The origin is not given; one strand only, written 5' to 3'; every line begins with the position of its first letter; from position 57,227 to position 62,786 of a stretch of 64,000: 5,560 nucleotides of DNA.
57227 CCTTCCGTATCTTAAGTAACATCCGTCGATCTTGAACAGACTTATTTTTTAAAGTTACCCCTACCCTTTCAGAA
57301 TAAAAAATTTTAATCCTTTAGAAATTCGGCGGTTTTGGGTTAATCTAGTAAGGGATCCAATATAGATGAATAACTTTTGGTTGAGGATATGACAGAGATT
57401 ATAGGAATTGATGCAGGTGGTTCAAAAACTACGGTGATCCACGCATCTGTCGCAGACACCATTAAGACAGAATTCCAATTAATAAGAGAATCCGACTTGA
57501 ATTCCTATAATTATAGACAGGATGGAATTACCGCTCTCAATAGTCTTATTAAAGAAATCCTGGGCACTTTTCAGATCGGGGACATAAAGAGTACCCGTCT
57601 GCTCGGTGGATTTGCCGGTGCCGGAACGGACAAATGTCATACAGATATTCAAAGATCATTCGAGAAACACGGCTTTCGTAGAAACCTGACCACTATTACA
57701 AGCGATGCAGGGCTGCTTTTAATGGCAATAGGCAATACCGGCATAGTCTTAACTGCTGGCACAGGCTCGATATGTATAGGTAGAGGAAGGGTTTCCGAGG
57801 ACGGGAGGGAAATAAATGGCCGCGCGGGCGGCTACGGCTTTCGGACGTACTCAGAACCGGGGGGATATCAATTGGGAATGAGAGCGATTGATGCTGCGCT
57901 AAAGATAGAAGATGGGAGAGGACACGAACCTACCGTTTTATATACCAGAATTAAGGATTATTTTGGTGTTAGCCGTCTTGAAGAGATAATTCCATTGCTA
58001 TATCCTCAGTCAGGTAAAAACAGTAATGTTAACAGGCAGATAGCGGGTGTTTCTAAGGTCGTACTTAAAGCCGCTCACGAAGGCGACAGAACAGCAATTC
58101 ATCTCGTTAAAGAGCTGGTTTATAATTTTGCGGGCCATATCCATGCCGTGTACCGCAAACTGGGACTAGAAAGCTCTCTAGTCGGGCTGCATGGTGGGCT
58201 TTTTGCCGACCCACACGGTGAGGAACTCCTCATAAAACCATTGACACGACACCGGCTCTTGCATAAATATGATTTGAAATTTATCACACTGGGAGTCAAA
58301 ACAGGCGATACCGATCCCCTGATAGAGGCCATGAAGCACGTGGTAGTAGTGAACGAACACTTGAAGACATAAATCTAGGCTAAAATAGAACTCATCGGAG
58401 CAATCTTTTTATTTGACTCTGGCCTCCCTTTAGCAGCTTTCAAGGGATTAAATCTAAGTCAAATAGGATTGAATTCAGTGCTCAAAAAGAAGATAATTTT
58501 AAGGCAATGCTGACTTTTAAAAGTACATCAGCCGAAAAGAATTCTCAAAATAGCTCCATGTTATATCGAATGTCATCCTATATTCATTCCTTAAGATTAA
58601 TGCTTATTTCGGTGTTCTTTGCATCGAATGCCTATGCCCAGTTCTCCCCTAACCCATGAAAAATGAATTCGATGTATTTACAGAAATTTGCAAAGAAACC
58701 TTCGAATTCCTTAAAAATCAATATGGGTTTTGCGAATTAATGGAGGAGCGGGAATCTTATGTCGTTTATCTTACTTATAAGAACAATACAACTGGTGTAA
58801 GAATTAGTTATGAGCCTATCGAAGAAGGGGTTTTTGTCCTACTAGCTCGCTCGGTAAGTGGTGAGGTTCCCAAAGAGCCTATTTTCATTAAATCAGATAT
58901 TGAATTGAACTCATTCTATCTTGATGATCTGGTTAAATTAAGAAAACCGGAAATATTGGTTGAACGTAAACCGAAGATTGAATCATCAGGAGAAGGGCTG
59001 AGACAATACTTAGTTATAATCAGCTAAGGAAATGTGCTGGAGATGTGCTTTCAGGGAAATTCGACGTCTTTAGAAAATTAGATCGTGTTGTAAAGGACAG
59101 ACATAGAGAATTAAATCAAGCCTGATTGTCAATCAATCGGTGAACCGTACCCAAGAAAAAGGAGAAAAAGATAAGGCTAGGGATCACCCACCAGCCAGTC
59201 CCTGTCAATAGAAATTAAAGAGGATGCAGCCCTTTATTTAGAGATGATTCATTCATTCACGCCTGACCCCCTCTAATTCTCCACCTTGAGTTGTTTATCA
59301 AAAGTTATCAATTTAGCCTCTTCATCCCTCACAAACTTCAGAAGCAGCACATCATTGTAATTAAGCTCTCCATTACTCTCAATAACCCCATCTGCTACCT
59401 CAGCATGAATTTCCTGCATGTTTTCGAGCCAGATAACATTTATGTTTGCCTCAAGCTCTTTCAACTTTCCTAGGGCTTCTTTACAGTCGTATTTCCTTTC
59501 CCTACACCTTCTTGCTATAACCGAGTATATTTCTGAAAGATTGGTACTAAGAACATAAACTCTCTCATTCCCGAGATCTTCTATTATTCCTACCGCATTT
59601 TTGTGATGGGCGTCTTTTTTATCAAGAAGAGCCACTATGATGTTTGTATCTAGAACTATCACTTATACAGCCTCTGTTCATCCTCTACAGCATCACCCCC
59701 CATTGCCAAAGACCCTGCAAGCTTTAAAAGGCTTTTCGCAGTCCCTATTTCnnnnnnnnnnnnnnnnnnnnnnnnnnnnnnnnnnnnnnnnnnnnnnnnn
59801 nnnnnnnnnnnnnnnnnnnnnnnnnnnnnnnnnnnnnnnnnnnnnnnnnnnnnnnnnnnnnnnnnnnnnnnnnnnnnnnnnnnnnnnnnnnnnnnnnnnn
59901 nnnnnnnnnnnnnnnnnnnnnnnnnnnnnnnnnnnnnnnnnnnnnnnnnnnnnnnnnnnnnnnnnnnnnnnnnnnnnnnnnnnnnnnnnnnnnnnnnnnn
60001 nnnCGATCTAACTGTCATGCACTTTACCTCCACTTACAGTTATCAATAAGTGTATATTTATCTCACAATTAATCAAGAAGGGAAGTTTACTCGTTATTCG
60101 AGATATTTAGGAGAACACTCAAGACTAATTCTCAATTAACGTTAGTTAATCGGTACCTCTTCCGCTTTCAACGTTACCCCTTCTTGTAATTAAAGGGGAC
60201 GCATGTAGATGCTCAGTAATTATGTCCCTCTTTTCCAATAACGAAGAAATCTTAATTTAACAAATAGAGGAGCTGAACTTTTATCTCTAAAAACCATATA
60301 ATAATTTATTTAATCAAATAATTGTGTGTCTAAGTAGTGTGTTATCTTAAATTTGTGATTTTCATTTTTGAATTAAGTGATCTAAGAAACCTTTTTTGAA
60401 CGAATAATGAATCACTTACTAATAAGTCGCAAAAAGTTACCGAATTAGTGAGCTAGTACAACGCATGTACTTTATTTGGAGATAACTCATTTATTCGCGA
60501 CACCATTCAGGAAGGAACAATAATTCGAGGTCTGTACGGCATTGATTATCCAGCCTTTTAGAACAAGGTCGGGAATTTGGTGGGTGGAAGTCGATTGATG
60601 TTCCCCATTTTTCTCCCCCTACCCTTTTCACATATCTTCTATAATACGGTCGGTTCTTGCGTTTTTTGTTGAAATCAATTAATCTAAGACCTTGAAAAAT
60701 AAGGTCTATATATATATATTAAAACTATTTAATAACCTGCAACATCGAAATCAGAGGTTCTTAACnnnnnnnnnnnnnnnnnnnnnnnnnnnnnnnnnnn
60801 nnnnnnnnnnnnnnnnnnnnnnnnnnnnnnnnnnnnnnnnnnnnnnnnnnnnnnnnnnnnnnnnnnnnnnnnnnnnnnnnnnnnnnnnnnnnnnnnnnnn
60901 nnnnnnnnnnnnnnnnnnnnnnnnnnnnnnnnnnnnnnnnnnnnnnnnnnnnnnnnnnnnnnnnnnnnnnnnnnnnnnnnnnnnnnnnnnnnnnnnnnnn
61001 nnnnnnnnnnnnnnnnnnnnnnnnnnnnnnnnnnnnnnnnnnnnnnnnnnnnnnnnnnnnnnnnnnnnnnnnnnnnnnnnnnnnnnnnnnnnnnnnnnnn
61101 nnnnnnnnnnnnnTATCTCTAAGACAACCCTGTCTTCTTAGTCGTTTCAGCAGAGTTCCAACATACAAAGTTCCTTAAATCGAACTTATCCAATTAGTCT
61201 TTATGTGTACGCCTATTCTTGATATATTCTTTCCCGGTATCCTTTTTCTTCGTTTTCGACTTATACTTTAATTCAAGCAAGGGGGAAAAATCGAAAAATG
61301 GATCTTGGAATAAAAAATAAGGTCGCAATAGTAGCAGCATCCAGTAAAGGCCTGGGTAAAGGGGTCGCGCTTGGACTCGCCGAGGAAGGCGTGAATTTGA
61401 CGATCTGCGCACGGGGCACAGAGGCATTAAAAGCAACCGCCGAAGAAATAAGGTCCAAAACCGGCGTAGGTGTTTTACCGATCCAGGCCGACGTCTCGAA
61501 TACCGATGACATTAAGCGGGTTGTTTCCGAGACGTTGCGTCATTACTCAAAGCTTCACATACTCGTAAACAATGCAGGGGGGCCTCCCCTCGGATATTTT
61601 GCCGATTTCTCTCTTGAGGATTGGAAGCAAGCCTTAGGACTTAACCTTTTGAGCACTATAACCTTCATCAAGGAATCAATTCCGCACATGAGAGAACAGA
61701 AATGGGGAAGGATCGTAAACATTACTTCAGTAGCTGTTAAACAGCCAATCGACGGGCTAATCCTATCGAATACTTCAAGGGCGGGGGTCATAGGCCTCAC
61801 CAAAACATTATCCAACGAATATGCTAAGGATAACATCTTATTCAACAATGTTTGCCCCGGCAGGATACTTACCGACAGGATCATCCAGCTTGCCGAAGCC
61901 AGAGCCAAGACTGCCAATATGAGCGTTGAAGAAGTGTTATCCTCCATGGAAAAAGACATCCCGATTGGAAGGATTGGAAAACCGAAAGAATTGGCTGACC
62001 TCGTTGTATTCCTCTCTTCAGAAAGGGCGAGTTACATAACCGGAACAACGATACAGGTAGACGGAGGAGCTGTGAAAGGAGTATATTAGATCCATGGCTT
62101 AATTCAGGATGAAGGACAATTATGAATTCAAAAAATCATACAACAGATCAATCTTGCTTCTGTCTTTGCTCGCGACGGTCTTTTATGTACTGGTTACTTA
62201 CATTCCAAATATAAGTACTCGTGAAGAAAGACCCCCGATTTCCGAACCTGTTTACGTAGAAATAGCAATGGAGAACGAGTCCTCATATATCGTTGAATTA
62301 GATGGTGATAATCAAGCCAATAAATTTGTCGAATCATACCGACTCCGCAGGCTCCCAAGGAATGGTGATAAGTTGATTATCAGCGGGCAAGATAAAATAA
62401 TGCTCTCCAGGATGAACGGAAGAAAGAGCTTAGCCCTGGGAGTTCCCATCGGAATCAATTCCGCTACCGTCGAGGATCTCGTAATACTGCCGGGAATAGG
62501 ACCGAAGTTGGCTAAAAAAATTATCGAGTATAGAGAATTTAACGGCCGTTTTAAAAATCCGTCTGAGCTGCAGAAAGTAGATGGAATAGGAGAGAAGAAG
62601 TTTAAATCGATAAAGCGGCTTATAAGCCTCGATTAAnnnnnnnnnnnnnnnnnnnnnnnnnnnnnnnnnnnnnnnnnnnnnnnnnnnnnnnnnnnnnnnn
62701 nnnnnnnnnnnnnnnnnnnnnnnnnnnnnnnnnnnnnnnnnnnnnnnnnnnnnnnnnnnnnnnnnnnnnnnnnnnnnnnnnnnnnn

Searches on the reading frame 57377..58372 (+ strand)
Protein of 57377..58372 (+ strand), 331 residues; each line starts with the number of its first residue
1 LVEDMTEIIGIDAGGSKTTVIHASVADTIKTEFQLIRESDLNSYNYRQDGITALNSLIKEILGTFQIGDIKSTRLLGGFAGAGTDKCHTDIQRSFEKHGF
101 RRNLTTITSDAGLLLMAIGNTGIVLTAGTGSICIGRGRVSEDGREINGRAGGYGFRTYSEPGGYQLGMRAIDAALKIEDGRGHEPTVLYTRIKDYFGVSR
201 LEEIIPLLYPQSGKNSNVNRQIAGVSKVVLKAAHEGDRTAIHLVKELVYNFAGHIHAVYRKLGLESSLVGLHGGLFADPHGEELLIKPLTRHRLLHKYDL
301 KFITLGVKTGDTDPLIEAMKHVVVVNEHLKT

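Call 51: search_protein_families(library=pfam, proteins=[window:57377-58372:+], max_evalue=0.00001)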
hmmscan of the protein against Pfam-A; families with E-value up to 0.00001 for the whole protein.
window:57377-58372:+ (331 aa): 1 family
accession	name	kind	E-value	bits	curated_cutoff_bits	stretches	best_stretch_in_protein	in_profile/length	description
PF01869.26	BcrAD_BadFG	-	2.2e-13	50.8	31.5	1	9-278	1-233/271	BadF/BadG/BcrA/BcrD ATPase family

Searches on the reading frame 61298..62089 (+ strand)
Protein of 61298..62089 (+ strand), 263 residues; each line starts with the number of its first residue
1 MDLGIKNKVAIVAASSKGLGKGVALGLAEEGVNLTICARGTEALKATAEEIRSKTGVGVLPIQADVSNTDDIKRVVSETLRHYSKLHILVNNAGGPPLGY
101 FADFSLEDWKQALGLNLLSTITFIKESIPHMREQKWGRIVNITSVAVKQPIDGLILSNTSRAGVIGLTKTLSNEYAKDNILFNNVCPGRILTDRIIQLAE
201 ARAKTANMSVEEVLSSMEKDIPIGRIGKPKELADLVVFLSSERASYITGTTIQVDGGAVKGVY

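Call 51: search_protein_families(library=pfam, proteins=[window:61298-62089:+], max_evalue=0.00001)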
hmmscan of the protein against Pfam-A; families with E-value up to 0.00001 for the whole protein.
window:61298-62089:+ (263 aa): 3 families
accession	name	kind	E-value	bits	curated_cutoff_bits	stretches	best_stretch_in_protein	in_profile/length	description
PF13561.12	adh_short_C2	-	1.2e-54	185.8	27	1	13-257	2-234/236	Enoyl-(Acyl carrier protein) reductase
PF00106.31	adh_short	-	1.8e-48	165.1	26.6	1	8-198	1-190/195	short chain dehydrogenase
PF08659.16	KR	-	8e-07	29.6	22.6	1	15-113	8-109/180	KR domain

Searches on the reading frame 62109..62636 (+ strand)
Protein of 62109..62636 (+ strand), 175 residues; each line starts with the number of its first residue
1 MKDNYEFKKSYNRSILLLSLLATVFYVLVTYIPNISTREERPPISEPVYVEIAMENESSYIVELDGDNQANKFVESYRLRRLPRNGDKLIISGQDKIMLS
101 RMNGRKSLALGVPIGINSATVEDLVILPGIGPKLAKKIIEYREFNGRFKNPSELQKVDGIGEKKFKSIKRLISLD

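Call 51: search_protein_families(library=pfam, proteins=[window:62109-62636:+], max_evalue=0.00001)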
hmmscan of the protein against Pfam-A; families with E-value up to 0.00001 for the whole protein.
window:62109-62636:+ (175 aa): 4 families
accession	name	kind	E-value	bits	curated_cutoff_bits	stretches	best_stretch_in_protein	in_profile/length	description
PF12836.13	HHH_3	-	1.8e-21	76.4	27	1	112-172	4-64/65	Helix-hairpin-helix motif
PF00633.29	HHH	-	1.4e-12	47.2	24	1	115-141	4-30/30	Helix-hairpin-helix motif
PF14520.12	HHH_5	-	9.4e-08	32.9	27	0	118-140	31-53/57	Helix-hairpin-helix domain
PF14716.13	HHH_8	-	9.4e-07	29.6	30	0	120-141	46-67/73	Helix-hairpin-helix domain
